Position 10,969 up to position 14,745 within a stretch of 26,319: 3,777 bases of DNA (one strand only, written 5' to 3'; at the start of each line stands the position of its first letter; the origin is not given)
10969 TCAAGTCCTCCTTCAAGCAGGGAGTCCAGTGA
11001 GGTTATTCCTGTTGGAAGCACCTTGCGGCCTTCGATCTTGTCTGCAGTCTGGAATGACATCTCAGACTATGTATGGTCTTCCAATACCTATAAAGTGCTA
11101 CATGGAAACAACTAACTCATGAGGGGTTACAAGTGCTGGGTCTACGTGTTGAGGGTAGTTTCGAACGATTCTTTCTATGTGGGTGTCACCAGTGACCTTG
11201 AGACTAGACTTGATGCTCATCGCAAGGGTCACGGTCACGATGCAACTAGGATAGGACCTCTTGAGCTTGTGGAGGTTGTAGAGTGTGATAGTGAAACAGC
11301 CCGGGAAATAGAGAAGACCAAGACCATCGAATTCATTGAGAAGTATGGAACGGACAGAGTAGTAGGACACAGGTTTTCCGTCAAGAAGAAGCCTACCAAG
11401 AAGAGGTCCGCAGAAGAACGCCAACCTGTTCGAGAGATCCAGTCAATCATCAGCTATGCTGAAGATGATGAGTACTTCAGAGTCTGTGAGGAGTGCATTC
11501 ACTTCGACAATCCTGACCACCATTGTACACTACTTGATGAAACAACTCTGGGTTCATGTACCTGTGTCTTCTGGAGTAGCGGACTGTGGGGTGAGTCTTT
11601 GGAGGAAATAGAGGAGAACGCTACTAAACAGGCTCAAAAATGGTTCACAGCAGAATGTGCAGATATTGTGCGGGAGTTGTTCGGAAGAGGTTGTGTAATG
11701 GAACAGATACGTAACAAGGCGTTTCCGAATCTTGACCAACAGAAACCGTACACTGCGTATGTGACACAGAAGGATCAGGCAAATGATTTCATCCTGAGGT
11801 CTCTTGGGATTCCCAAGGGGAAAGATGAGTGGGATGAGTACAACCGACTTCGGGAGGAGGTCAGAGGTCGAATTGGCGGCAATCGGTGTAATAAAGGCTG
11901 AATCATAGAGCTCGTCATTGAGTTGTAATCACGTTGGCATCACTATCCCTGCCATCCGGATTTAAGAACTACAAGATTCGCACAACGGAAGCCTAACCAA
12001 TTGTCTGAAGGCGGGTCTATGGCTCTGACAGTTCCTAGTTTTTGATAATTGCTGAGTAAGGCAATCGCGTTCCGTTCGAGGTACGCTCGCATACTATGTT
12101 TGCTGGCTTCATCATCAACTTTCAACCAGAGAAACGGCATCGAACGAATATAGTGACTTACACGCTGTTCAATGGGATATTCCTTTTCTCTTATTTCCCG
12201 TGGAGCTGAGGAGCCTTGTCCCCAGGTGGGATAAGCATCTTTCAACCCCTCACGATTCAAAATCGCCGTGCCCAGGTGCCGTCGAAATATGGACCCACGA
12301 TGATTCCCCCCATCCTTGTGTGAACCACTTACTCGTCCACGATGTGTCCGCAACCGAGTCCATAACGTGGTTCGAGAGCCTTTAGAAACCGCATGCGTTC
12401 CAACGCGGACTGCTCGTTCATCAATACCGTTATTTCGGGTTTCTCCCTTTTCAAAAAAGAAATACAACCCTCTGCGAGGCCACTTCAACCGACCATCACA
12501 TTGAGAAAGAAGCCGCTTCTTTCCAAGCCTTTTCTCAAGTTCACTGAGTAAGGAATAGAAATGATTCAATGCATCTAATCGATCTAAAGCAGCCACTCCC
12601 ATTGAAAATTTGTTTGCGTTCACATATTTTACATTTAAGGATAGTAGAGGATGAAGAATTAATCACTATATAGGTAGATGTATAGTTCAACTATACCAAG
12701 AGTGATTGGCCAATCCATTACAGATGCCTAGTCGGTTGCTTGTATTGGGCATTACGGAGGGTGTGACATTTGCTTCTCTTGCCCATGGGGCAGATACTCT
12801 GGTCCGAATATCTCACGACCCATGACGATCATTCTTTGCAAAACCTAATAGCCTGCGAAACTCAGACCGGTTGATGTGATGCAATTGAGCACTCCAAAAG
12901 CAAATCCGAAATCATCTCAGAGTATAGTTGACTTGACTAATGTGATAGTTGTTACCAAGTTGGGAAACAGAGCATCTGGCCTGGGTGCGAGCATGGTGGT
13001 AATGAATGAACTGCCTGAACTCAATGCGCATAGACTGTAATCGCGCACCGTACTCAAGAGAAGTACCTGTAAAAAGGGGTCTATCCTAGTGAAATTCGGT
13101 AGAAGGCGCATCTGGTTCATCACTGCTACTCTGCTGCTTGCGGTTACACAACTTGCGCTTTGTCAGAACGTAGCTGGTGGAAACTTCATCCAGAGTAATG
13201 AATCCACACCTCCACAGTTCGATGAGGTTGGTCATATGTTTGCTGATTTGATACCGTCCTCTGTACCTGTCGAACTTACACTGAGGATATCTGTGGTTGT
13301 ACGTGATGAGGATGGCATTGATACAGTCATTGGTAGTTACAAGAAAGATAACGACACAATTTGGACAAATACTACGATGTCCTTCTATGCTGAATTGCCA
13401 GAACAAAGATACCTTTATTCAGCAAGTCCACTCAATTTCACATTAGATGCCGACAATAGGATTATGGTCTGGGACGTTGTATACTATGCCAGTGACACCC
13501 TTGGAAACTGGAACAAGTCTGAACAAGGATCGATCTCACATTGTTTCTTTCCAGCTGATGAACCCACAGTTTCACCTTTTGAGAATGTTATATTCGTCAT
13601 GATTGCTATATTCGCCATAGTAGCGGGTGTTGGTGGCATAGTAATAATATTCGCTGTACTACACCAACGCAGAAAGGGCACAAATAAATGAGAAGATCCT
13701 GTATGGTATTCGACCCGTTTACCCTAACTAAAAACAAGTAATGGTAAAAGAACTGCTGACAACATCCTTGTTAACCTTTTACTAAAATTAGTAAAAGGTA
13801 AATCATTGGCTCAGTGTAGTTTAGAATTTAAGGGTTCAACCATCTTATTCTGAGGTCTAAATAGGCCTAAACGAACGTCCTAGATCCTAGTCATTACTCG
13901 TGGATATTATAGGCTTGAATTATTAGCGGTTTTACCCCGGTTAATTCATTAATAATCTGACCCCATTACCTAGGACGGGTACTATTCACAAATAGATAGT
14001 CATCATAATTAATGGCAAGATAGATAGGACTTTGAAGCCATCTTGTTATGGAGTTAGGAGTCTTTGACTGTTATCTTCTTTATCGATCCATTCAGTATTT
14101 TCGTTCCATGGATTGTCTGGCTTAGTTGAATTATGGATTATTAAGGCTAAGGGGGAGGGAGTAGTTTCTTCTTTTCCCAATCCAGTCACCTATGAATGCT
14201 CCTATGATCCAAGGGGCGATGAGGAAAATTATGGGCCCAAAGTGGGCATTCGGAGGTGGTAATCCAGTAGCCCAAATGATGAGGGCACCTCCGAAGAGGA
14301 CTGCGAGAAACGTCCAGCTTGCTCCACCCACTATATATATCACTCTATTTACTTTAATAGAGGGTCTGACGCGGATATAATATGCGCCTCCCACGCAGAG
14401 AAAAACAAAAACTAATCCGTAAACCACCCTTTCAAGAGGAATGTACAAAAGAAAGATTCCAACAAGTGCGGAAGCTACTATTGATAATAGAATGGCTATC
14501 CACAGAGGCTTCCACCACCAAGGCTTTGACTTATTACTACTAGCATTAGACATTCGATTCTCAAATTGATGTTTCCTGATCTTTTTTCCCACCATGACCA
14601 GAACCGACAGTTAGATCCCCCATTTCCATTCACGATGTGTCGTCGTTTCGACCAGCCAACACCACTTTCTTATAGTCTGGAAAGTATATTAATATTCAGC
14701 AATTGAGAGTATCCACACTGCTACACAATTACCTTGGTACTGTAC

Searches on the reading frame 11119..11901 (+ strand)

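Call 11: search_protein_families(library=pfam, proteins=[window:11119-11901:+], max_evalue=0.01)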
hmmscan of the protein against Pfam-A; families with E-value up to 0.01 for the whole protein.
window:11119-11901:+ (260 aa): 2 families
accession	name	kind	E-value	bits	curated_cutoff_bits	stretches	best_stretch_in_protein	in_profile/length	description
PF01541.30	GIY-YIG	-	4.3e-10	40.2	22.6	1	5-65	1-65/78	GIY-YIG catalytic domain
PF19551.4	DUF6074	-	0.0032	18.1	27.2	1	162-199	22-59/83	Family of unknown function (DUF6074)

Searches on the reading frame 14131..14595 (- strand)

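Call 12: search_protein_families(library=pfam, proteins=[window:14131-14595:-], max_evalue=0.01)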
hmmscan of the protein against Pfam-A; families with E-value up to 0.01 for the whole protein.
window:14131-14595:- (154 aa): 1 family
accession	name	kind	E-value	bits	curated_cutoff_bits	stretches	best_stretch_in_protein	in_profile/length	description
PF06738.18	ThrE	-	0.0044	17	26.3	1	30-131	107-201/241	Putative threonine/serine exporter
